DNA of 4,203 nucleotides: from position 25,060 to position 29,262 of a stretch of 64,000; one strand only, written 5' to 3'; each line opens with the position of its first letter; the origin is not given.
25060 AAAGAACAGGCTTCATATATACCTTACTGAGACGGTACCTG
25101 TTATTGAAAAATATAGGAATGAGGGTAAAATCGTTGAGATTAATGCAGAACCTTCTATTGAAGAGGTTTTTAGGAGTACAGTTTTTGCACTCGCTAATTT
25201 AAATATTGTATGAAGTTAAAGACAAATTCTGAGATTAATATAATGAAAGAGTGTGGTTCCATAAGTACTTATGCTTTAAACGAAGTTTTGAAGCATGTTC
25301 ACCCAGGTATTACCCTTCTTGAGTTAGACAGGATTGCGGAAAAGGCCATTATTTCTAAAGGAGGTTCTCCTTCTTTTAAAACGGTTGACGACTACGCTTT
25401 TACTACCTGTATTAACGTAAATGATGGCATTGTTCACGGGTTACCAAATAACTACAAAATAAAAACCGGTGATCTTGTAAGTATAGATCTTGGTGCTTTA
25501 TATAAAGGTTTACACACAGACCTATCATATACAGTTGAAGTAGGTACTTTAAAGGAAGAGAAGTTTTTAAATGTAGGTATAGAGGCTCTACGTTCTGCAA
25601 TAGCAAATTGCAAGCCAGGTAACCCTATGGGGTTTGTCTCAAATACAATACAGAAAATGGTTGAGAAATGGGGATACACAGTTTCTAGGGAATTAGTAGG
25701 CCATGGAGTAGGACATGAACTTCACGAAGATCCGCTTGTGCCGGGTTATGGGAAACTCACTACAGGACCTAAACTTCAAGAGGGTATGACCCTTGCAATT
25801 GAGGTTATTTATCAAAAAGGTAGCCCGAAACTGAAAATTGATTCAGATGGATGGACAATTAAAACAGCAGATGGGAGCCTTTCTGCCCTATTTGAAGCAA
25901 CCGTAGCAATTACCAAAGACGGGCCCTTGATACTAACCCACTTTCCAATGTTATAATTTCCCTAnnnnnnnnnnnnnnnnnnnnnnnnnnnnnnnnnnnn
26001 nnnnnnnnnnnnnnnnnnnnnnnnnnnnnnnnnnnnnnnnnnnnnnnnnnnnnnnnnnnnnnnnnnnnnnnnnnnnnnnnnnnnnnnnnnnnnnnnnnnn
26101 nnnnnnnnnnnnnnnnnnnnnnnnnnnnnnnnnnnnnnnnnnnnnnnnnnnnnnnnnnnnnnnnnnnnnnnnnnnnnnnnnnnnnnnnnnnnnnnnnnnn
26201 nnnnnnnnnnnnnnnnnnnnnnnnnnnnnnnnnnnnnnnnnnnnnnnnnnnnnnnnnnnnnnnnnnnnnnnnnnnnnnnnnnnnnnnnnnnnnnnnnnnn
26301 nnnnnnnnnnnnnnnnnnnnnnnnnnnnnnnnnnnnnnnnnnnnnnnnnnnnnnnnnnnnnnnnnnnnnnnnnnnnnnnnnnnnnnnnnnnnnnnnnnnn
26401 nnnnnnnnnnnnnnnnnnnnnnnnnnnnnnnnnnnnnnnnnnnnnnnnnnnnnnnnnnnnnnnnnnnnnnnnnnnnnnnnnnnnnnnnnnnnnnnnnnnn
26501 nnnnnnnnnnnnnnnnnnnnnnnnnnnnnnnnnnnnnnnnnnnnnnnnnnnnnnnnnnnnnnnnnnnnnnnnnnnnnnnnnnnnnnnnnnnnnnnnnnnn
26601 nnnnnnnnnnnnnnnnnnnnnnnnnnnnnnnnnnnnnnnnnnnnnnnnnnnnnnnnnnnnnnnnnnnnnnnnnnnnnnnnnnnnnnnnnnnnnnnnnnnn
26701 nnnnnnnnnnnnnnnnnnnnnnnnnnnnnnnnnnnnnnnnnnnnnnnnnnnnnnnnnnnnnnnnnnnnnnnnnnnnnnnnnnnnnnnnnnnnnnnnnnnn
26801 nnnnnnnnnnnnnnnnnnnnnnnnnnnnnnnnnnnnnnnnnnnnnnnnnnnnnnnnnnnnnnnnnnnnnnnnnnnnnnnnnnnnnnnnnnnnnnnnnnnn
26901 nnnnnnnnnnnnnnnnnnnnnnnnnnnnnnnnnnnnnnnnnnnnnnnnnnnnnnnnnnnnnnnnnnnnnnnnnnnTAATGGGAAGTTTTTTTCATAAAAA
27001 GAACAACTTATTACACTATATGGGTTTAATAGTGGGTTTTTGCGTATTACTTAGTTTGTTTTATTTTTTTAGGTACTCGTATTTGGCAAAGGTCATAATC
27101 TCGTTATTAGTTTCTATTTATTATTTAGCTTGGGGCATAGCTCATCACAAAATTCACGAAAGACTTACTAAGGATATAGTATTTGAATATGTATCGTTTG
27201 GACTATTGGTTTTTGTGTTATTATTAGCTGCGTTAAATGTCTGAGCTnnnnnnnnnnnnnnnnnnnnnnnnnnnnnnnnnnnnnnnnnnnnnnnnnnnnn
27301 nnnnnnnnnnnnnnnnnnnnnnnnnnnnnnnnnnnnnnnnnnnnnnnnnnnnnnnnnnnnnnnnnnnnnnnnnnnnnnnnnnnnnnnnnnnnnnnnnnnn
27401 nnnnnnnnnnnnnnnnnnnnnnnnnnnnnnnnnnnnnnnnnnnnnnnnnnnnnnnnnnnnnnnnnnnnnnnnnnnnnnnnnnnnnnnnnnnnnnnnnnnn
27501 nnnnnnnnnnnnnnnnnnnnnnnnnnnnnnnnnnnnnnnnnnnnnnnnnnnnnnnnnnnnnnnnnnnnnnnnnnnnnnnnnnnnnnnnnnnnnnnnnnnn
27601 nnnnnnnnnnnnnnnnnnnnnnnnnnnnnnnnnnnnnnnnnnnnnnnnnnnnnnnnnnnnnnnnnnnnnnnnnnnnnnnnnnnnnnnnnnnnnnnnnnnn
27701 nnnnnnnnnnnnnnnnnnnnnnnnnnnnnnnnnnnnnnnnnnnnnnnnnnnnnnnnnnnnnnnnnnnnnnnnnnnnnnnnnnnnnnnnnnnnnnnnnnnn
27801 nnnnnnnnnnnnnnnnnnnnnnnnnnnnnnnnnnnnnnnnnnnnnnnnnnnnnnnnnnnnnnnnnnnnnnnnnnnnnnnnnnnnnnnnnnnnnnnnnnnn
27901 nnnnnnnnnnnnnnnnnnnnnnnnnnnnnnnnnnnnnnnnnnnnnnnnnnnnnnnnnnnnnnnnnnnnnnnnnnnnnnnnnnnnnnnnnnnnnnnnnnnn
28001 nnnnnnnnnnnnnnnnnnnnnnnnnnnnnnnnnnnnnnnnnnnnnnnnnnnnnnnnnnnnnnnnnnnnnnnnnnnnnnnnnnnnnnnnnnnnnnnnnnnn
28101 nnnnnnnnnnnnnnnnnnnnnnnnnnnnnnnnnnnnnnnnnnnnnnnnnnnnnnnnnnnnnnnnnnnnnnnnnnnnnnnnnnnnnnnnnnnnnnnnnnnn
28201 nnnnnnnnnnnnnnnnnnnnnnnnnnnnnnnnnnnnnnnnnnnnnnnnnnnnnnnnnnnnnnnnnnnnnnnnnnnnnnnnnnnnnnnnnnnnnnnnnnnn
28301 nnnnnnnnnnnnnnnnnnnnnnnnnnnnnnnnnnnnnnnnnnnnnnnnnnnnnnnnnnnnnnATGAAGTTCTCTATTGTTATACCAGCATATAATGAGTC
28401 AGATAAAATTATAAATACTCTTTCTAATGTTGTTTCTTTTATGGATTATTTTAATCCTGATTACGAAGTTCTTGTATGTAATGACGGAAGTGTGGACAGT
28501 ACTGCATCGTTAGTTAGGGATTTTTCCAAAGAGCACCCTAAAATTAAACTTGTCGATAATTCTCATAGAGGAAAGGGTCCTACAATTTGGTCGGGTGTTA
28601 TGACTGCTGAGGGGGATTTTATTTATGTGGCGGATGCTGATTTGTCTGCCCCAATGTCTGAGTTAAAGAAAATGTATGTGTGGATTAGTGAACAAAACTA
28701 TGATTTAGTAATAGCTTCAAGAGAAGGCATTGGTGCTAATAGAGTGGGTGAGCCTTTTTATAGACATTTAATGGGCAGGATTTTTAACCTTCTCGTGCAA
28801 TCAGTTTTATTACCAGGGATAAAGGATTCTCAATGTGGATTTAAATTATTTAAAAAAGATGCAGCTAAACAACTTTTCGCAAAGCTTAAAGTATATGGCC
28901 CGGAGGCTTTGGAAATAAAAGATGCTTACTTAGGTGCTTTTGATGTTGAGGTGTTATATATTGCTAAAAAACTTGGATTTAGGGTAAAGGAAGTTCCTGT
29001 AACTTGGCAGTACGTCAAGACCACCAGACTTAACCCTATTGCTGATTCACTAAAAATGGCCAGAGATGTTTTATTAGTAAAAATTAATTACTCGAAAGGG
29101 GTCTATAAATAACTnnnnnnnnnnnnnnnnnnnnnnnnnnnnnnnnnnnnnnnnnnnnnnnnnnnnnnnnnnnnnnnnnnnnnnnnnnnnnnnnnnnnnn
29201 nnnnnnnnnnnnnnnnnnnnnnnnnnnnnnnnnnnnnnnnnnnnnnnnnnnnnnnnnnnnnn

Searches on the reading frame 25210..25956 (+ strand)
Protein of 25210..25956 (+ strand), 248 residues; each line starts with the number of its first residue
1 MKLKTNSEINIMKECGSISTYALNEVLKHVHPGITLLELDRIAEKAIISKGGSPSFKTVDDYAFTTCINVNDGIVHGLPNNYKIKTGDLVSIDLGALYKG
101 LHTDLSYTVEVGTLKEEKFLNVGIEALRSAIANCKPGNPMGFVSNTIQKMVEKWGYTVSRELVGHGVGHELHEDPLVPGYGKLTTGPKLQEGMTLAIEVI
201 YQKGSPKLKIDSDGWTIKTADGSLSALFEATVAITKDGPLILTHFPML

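Call 6: search_protein_families(library=pfam, proteins=[window:25210-25956:+], max_evalue=0.001)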
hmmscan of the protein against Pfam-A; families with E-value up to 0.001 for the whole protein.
window:25210-25956:+ (248 aa): 1 family
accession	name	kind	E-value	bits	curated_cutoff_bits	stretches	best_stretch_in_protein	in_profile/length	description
PF00557.29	Peptidase_M24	-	1.6e-41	142.8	23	1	11-236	2-208/208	Metallopeptidase family M24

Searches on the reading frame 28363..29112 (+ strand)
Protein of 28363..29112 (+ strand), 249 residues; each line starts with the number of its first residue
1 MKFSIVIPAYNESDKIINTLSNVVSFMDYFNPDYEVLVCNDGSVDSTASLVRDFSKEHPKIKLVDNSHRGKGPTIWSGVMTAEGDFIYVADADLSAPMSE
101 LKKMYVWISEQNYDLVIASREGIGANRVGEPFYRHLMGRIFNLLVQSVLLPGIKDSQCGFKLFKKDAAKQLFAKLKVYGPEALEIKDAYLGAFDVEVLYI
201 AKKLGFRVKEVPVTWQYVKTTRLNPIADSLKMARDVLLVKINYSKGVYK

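Call 6: search_protein_families(library=pfam, proteins=[window:28363-29112:+], max_evalue=0.001)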
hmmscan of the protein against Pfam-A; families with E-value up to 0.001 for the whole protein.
window:28363-29112:+ (249 aa): 3 families
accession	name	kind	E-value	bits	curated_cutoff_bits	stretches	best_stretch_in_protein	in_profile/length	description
PF00535.33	Glycos_transf_2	-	1.2e-26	94.1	23.3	1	4-172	1-168/168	Glycosyl transferase family 2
PF13641.12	Glyco_tranf_2_3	-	2.2e-09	38.1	27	1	3-94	3-97/230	Glycosyltransferase like family 2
PF10111.15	Glyco_tranf_2_2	-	1.3e-06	28.5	27.3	1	4-108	1-106/276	Glycosyltransferase like family 2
